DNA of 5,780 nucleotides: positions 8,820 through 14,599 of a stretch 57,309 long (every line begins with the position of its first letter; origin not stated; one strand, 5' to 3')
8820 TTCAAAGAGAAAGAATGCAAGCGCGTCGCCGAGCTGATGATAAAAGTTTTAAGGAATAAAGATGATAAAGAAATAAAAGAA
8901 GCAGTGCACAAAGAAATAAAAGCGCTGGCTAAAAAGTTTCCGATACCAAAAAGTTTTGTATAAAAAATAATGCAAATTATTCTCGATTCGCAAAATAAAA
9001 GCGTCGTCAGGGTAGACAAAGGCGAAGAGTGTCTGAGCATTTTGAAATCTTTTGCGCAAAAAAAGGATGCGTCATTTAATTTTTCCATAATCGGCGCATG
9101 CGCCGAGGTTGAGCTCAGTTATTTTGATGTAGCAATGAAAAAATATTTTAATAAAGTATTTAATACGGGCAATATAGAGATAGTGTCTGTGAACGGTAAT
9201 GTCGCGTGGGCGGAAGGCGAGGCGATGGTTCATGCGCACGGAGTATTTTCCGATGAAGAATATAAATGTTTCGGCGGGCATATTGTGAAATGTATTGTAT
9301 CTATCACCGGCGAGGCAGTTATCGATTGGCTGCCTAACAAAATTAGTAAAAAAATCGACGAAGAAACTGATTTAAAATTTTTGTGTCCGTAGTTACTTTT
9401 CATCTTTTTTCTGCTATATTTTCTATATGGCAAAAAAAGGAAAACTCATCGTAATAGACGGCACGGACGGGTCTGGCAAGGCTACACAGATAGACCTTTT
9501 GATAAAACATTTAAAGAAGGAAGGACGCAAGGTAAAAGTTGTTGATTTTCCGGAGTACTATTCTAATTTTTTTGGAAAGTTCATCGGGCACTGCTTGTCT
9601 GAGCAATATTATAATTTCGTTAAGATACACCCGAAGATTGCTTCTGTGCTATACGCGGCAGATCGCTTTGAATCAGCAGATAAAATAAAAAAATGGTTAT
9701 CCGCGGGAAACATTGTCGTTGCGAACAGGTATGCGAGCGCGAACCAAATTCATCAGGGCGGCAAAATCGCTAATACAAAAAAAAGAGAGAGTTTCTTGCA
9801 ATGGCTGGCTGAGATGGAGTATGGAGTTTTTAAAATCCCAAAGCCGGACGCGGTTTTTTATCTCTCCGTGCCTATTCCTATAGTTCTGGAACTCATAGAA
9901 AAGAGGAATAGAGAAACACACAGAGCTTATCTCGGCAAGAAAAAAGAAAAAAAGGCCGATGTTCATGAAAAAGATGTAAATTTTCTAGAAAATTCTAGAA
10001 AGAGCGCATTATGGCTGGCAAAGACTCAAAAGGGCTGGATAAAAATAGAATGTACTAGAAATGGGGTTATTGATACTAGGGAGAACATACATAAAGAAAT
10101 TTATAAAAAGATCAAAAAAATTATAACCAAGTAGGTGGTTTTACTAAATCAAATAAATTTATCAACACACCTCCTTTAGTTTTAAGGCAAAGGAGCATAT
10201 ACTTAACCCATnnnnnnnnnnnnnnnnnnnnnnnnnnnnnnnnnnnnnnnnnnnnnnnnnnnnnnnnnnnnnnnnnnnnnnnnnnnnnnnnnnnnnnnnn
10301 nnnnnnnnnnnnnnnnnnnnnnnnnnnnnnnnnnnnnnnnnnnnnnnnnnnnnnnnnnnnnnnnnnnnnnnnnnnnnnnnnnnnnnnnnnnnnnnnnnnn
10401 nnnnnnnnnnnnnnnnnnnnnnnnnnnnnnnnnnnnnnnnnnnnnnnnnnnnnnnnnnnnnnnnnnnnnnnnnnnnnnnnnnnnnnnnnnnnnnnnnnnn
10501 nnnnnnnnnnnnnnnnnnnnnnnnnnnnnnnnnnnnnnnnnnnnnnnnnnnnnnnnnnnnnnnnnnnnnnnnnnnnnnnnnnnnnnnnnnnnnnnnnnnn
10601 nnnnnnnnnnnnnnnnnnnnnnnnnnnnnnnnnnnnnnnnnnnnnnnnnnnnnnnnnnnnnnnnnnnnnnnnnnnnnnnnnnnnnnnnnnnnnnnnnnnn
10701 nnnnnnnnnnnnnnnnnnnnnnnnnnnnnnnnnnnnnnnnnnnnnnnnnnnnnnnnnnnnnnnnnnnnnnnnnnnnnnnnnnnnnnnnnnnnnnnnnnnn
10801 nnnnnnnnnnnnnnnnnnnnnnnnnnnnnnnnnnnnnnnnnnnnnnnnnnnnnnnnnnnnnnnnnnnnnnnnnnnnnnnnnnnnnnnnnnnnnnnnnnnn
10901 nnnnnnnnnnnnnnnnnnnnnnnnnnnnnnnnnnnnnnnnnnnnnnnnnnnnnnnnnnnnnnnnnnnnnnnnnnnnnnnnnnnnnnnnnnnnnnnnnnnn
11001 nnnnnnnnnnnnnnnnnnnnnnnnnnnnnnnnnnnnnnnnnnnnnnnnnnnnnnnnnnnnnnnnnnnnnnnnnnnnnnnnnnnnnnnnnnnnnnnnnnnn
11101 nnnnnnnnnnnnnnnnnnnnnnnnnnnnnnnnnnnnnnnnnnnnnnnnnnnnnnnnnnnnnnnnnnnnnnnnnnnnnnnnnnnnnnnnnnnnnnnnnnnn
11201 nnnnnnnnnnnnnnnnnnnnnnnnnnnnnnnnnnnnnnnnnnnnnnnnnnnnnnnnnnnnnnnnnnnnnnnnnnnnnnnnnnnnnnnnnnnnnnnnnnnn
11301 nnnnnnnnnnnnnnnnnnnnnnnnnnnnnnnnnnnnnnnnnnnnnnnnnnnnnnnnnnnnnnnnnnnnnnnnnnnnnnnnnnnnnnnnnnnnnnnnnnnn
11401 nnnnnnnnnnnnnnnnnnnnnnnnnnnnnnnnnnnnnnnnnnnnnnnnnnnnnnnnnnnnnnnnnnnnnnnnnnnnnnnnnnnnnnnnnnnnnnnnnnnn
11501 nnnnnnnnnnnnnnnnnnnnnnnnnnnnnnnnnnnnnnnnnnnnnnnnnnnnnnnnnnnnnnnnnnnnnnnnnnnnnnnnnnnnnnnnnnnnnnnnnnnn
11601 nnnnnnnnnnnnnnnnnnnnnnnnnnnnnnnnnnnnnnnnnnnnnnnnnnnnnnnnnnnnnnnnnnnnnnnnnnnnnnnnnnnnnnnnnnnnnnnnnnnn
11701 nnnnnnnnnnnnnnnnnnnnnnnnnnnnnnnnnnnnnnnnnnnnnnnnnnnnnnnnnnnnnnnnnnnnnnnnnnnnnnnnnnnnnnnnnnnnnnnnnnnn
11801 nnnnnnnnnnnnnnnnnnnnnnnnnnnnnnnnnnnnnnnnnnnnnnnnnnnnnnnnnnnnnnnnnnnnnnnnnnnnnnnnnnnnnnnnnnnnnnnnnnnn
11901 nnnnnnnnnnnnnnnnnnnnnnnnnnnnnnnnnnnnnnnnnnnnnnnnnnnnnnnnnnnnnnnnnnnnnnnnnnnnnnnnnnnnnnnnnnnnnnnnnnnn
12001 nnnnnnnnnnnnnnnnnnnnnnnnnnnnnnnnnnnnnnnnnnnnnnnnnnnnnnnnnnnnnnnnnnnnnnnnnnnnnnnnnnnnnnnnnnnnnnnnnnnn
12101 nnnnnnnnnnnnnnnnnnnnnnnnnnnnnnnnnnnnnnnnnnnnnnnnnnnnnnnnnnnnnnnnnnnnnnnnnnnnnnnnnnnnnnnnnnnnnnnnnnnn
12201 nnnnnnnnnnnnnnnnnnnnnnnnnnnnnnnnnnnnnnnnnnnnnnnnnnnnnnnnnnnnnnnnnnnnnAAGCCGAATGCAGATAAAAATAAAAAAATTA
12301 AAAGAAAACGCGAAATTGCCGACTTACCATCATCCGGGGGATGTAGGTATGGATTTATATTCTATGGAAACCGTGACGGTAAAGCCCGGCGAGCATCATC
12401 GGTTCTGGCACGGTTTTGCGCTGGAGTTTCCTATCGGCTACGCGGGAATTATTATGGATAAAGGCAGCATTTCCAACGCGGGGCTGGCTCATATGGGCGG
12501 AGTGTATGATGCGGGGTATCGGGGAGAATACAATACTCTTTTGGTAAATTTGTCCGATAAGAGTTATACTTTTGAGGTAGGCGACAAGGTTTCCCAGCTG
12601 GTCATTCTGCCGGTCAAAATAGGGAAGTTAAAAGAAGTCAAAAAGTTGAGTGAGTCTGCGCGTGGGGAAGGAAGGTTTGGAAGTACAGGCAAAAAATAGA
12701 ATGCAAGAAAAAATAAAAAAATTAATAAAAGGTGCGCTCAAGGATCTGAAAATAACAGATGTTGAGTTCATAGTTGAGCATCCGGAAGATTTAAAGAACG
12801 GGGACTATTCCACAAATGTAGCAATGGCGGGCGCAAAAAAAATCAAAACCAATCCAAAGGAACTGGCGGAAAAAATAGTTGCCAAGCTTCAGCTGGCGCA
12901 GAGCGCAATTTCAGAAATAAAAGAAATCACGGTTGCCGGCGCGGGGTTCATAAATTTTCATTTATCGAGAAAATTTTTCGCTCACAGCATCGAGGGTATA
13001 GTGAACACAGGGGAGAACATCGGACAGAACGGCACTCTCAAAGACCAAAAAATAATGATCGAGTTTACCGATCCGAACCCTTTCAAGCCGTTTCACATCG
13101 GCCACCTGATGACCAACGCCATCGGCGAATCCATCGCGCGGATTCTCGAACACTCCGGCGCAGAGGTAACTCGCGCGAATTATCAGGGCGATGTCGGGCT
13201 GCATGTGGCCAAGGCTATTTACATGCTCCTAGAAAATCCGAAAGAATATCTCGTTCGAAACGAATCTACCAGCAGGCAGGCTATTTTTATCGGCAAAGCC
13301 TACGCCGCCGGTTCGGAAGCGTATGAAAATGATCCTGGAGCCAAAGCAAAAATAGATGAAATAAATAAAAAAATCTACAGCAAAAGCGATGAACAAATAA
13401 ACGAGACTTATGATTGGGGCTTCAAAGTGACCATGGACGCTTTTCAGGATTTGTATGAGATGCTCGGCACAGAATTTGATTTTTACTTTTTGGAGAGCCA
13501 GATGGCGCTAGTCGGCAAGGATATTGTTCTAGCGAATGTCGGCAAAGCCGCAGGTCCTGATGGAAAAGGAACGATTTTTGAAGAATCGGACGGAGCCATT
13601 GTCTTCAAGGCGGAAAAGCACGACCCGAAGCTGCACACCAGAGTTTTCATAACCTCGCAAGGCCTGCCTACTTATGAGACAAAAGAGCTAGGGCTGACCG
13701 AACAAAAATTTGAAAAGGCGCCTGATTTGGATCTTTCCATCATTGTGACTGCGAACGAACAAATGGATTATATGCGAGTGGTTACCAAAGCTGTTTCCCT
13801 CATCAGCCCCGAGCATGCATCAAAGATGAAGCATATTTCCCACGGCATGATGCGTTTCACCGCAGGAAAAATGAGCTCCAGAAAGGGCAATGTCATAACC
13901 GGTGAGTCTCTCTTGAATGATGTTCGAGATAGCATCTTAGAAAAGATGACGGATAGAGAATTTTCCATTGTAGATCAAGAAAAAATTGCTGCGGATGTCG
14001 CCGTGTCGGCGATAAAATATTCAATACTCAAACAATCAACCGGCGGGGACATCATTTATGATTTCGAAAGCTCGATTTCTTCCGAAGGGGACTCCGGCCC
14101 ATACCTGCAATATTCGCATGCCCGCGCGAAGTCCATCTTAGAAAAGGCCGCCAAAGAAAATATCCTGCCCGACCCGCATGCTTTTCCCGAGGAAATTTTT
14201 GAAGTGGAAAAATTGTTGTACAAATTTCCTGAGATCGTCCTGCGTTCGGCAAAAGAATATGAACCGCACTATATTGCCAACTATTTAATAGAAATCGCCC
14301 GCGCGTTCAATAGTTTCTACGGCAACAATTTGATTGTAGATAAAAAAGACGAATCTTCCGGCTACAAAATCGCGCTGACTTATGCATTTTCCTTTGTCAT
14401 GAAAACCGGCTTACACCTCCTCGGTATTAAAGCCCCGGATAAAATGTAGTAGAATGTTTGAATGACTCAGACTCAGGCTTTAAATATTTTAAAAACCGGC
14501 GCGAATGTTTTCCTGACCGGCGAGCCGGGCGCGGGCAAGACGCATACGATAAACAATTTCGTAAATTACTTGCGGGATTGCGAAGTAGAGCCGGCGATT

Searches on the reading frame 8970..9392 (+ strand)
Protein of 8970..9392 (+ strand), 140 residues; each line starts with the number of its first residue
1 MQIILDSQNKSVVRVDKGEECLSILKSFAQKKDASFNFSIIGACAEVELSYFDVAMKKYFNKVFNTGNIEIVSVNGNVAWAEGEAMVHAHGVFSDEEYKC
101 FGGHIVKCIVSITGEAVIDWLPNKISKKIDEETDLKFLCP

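Call 84: search_protein_families(library=pfam, proteins=[window:8970-9392:+], max_evalue=0.00001)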
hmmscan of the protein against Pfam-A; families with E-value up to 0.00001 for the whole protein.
window:8970-9392:+ (140 aa): 1 family
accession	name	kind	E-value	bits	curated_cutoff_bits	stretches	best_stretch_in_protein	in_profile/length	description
PF03479.20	PCC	-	4.9e-24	85.3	25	1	12-119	4-113/117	Plants and Prokaryotes Conserved (PCC) domain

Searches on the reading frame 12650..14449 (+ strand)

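Call 85: search_protein_families(library=pfam, proteins=[window:12650-14449:+], max_evalue=0.00001)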
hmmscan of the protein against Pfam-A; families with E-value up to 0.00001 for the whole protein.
window:12650-14449:+ (599 aa): 3 families
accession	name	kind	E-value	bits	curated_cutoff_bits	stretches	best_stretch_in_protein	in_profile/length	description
PF00750.26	tRNA-synt_1d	-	8.2e-33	114.2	23.3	1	126-472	13-349/349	tRNA synthetases class I (R), catalytic domain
PF05746.21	DALR_1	-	5.4e-28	97.9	22.3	1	486-599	1-117/117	DALR anticodon binding domain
PF03485.21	Arg_tRNA_synt_N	-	1.8e-22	80.2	21.5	1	21-105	2-85/85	Arginyl tRNA synthetase N terminal domain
